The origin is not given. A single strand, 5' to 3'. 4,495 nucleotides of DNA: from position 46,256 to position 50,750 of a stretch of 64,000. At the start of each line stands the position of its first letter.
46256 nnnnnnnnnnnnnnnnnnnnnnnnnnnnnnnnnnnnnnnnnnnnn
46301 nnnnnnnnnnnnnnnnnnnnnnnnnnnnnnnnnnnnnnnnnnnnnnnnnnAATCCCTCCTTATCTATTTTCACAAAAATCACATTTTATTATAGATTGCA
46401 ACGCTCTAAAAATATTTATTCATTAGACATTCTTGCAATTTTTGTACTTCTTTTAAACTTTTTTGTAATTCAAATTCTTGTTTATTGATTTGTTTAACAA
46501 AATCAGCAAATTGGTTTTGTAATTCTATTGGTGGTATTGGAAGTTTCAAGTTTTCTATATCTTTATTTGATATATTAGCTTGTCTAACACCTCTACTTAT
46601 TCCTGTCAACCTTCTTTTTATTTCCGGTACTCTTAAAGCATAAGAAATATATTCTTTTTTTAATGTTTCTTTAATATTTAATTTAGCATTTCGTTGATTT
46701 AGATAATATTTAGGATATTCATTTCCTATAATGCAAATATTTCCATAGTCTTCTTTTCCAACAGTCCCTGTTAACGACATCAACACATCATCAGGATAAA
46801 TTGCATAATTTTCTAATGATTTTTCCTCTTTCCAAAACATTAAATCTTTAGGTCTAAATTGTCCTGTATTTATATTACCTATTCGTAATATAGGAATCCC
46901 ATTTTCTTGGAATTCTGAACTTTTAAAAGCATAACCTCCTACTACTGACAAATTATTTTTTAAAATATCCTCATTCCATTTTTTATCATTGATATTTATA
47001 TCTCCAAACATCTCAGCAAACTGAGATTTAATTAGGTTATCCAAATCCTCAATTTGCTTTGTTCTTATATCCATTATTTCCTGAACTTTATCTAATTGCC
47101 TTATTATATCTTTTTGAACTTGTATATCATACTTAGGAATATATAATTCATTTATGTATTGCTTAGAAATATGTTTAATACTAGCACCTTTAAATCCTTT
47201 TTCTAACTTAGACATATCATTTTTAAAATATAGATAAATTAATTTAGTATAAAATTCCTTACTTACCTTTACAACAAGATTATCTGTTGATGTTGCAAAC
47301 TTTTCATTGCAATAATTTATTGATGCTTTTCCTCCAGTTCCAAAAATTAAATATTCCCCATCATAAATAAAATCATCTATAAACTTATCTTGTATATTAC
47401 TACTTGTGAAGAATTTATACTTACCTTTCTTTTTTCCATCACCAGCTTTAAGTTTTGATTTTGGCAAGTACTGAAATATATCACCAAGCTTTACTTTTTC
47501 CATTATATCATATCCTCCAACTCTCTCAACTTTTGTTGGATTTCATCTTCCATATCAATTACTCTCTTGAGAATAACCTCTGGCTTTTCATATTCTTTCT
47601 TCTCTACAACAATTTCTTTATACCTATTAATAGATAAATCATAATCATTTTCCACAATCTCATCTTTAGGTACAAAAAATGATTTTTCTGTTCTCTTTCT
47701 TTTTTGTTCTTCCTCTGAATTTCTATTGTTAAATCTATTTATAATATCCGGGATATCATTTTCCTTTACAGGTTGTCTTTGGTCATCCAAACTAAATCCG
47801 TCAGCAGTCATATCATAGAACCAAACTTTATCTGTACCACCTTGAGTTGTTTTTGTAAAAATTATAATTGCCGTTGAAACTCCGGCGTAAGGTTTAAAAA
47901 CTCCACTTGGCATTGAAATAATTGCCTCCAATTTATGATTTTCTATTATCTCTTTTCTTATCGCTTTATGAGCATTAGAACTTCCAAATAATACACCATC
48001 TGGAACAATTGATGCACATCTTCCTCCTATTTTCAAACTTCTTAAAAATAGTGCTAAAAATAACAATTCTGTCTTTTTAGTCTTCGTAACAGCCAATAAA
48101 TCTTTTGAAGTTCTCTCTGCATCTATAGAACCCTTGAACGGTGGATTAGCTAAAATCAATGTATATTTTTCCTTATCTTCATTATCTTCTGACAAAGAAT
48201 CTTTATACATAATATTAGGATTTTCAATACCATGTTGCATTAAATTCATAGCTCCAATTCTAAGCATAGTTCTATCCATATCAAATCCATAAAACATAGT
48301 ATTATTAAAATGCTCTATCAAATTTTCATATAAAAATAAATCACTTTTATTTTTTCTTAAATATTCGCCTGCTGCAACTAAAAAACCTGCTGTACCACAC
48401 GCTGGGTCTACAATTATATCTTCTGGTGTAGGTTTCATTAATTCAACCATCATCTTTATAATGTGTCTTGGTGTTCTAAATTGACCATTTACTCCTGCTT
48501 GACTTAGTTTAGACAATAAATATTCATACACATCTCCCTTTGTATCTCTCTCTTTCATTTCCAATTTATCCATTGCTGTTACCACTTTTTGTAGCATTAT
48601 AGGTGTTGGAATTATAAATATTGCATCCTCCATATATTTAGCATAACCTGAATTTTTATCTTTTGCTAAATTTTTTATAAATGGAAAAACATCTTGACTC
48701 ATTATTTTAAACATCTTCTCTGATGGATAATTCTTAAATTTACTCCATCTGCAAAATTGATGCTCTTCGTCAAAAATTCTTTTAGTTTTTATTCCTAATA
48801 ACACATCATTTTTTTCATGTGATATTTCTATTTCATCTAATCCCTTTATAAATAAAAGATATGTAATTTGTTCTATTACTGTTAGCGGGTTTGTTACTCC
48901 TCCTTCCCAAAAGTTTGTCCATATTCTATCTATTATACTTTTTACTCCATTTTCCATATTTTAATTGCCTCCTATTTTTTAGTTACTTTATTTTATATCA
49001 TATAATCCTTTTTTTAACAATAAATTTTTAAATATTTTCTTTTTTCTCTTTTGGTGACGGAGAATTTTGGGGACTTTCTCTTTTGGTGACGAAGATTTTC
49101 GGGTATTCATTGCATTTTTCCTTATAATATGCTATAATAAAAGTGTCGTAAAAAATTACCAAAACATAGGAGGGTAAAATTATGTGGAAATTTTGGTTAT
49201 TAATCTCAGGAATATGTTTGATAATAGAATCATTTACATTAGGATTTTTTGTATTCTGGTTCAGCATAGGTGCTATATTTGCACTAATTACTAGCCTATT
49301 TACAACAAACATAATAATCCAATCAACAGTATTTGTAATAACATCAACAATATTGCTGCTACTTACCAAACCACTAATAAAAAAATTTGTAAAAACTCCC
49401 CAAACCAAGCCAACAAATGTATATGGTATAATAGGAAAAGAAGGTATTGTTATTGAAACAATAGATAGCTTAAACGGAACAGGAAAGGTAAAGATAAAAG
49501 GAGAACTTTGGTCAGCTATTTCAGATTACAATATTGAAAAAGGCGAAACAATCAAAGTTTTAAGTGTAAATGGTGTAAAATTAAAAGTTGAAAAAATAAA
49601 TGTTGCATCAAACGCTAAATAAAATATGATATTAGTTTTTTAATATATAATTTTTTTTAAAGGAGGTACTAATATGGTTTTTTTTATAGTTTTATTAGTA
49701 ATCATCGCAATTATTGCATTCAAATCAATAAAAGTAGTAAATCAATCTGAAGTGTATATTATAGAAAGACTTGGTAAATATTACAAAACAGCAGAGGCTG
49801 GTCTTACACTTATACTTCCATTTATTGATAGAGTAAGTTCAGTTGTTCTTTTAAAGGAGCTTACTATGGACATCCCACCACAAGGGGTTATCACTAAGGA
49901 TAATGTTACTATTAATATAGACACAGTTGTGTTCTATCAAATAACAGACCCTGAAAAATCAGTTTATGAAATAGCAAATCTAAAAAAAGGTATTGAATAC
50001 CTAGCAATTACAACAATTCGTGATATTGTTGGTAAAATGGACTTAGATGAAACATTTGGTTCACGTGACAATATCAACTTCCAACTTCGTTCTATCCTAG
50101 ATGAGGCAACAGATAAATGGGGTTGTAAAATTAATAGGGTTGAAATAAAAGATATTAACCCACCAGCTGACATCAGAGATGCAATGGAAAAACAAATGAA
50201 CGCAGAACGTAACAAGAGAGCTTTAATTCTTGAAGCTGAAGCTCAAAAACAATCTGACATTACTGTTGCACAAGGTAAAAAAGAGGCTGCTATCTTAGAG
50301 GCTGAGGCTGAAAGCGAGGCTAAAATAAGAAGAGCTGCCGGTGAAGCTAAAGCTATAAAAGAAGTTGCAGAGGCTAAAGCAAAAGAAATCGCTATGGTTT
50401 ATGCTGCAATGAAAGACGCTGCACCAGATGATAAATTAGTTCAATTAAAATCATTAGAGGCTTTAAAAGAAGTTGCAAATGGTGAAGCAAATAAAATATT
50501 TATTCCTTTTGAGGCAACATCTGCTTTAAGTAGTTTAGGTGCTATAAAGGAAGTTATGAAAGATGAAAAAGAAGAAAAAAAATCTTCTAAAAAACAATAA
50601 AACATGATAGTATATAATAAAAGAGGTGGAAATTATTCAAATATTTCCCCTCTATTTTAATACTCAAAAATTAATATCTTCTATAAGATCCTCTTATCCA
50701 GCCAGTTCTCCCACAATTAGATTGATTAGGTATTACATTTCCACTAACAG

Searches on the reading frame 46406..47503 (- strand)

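Call 64: search_protein_families(library=pfam, proteins=[window:46406-47503:-], max_evalue=0.00001)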
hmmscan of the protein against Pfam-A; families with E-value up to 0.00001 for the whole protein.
window:46406-47503:- (365 aa): 1 family
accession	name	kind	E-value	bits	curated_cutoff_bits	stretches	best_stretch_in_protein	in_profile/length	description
PF01420.25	Methylase_S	-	2.7e-26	93.2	22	2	187-352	15-164/168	Type I restriction modification DNA specificity domain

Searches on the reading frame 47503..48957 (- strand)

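Call 64: search_protein_families(library=pfam, proteins=[window:47503-48957:-], max_evalue=0.00001)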
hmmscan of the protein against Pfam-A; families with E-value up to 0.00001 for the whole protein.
window:47503-48957:- (484 aa): 5 families
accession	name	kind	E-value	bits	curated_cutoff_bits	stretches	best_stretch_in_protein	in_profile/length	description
PF02384.22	N6_Mtase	-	1.9e-68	231.6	20.4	1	136-450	2-306/311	N-6 DNA Methylase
PF01170.24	UPF0020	-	8.4e-12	45.6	22.3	1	169-289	19-146/197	RMKL-like, methyltransferase domain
PF12161.14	HsdM_N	-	1.7e-11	45.3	24.5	1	6-128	2-134/135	HsdM N-terminal domain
PF07669.17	Eco57I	-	3.2e-08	34.3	25.3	1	241-354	60-171/171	Eco57I restriction-modification methylase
PF20473.4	MmeI_Mtase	-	3.3e-06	26.9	27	0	171-239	12-82/259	MmeI, DNA-methyltransferase domain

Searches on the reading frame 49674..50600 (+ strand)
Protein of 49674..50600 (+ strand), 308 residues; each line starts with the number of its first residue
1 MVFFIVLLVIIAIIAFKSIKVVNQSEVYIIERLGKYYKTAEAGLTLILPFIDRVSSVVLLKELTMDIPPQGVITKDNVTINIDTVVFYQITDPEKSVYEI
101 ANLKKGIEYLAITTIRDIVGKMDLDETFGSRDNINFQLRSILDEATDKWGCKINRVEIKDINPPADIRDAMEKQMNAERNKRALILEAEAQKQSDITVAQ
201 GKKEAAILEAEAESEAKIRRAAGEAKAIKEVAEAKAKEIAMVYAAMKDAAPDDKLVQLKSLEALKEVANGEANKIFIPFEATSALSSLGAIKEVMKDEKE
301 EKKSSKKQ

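Call 64: search_protein_families(library=pfam, proteins=[window:49674-50600:+], max_evalue=0.00001)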
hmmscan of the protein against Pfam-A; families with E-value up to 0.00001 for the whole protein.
window:49674-50600:+ (308 aa): 1 family
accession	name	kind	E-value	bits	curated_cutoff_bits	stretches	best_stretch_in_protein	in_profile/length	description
PF01145.31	Band_7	-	6.9e-42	143.9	23.6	1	20-192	1-176/176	SPFH domain / Band 7 family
